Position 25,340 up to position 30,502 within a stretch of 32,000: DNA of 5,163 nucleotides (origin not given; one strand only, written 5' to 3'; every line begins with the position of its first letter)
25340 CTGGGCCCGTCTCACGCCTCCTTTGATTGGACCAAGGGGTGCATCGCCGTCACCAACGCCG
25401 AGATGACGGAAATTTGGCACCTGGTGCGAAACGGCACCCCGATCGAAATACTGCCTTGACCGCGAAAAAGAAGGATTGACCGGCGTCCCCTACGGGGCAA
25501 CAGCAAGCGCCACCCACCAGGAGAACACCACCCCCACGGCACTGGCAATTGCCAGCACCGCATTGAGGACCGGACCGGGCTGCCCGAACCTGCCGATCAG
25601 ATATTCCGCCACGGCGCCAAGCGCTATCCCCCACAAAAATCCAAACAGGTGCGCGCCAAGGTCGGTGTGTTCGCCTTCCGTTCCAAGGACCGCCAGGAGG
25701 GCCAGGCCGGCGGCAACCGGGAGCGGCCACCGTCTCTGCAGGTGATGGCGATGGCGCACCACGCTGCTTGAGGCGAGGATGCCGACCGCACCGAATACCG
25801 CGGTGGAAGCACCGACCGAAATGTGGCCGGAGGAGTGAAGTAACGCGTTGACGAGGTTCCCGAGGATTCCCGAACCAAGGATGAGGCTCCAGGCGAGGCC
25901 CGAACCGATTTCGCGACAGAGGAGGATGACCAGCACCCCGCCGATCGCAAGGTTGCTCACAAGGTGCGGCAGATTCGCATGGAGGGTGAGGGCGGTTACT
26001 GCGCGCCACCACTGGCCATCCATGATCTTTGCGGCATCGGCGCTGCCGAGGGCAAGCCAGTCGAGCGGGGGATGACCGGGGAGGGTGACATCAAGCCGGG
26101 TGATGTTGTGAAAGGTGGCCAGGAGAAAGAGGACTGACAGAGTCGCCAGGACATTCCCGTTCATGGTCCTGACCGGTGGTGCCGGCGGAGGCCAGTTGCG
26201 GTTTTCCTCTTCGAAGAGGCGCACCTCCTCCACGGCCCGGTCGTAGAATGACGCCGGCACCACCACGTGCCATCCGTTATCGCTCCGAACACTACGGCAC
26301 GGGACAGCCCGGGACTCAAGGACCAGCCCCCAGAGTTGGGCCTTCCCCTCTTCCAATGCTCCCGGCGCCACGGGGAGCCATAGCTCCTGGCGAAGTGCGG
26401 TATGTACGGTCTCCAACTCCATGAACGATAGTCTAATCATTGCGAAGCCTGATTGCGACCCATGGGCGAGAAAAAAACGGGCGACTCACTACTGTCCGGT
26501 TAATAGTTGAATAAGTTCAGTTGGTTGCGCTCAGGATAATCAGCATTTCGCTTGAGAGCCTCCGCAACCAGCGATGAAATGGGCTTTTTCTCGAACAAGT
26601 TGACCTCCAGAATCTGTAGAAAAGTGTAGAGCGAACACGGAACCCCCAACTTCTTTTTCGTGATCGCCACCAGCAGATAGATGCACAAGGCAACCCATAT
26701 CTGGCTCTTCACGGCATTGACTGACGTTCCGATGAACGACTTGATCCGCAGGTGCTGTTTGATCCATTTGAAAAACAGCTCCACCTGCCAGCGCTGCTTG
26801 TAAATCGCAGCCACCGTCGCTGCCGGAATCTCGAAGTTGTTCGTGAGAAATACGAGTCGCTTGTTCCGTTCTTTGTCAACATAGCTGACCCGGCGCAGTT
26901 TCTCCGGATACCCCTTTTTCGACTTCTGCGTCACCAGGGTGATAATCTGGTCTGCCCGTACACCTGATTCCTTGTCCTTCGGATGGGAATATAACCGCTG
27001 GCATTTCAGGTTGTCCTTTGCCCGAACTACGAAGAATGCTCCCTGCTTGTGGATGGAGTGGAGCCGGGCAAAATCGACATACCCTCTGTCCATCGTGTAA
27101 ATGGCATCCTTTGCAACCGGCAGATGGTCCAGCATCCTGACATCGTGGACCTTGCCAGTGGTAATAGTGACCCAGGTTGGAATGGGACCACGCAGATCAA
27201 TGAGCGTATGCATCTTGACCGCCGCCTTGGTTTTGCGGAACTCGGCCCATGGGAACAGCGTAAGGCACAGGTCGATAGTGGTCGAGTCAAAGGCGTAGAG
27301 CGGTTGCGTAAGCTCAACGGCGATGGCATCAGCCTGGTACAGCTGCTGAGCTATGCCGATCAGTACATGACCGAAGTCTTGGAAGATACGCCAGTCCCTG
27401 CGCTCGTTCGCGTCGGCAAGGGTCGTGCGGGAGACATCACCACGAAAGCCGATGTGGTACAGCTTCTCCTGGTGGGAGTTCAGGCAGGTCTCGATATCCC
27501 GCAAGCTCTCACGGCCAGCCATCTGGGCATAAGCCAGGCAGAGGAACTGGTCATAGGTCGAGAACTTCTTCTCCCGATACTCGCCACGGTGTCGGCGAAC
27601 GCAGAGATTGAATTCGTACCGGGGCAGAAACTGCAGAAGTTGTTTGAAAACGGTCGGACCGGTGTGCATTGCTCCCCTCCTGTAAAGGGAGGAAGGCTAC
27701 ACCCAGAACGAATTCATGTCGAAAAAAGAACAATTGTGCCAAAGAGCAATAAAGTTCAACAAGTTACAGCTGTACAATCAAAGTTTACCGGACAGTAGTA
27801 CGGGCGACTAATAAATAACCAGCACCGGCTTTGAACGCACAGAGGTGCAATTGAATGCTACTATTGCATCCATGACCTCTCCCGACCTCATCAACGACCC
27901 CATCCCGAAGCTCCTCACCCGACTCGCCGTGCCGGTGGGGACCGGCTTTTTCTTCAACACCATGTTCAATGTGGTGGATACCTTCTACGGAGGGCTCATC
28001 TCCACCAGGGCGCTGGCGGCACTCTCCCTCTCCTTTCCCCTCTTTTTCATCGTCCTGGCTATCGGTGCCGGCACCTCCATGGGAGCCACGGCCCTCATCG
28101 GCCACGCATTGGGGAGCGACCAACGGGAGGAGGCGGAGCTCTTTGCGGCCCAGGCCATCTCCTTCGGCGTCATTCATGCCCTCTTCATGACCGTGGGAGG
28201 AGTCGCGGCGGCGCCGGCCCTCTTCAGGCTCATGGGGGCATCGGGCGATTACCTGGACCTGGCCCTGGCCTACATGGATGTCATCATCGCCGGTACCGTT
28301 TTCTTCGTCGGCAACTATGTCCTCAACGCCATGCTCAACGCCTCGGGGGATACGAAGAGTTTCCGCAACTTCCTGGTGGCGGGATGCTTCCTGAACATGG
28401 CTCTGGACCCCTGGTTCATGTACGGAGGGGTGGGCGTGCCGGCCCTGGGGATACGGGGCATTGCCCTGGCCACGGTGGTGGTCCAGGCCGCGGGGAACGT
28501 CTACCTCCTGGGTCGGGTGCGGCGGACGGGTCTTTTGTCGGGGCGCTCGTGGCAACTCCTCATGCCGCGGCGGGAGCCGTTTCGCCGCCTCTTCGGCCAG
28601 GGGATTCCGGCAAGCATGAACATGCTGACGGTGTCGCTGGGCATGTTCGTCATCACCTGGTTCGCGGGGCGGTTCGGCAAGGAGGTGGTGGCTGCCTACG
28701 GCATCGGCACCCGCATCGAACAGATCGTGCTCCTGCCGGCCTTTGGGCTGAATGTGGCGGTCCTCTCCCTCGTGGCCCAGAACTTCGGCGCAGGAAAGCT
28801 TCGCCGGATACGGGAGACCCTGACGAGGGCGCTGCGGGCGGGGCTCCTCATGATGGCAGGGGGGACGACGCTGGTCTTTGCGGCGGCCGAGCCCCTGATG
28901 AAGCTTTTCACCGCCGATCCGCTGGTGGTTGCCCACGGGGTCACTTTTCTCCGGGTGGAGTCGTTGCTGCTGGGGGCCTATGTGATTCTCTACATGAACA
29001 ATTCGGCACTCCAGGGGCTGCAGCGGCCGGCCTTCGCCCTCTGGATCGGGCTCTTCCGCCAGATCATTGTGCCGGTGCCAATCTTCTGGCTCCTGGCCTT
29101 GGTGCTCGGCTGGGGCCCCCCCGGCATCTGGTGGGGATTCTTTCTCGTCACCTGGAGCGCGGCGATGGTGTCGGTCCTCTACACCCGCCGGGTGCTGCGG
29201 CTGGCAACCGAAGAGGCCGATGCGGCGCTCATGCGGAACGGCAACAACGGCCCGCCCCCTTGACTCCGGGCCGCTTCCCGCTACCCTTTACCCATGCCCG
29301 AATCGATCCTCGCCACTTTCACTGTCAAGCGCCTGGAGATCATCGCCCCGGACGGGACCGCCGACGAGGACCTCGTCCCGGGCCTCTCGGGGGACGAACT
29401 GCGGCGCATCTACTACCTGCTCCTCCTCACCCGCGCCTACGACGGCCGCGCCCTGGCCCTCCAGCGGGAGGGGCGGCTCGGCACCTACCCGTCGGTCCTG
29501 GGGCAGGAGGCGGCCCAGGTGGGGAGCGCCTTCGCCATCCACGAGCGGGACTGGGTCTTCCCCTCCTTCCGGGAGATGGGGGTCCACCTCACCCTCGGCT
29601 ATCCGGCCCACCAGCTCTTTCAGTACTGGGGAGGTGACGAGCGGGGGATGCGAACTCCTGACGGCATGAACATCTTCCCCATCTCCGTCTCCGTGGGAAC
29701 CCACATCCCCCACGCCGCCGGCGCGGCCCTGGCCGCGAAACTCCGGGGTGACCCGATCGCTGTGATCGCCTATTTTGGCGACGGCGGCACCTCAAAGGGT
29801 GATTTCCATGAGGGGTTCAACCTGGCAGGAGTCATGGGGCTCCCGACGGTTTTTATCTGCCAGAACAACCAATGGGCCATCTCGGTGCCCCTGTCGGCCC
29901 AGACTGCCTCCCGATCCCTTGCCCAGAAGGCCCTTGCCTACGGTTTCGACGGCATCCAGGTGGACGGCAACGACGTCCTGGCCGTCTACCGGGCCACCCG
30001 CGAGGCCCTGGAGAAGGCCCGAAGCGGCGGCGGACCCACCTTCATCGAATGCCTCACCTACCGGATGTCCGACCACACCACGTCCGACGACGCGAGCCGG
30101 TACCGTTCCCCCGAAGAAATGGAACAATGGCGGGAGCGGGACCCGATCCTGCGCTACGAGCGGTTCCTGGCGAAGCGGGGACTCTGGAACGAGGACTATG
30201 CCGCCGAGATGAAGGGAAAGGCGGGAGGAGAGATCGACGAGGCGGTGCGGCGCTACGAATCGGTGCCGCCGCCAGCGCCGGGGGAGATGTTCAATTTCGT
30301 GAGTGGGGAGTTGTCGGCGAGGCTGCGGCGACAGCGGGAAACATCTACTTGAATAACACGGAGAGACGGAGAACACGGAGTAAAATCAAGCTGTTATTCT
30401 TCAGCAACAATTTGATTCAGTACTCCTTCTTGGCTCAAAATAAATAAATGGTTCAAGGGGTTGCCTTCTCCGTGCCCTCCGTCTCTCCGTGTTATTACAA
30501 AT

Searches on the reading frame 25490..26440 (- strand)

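Call 63: search_protein_families(library=pfam, proteins=[window:25490-26440:-], max_evalue=0.0001)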
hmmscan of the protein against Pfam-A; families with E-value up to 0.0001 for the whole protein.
window:25490-26440:- (316 aa): 1 family
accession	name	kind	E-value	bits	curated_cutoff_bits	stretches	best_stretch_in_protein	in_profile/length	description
PF01694.28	Rhomboid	-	1e-20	74.8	22.6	1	142-277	2-139/143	Rhomboid domain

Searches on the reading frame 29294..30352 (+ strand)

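Call 63: search_protein_families(library=pfam, proteins=[window:29294-30352:+], max_evalue=0.0001)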
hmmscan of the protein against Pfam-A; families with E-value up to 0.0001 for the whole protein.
window:29294-30352:+ (352 aa): 3 families
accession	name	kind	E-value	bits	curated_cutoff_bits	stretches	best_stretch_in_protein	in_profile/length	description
PF00676.26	E1_dh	-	9.8e-89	297.7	22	1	43-329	4-299/300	Dehydrogenase E1 component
PF02775.26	TPP_enzyme_C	-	5.9e-07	29.8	21.9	1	128-253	24-151/151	Thiamine pyrophosphate enzyme, C-terminal TPP binding domain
PF13292.11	DXP_synthase_N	-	1.1e-05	25.3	21.2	1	135-230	114-207/274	1-deoxy-D-xylulose-5-phosphate synthase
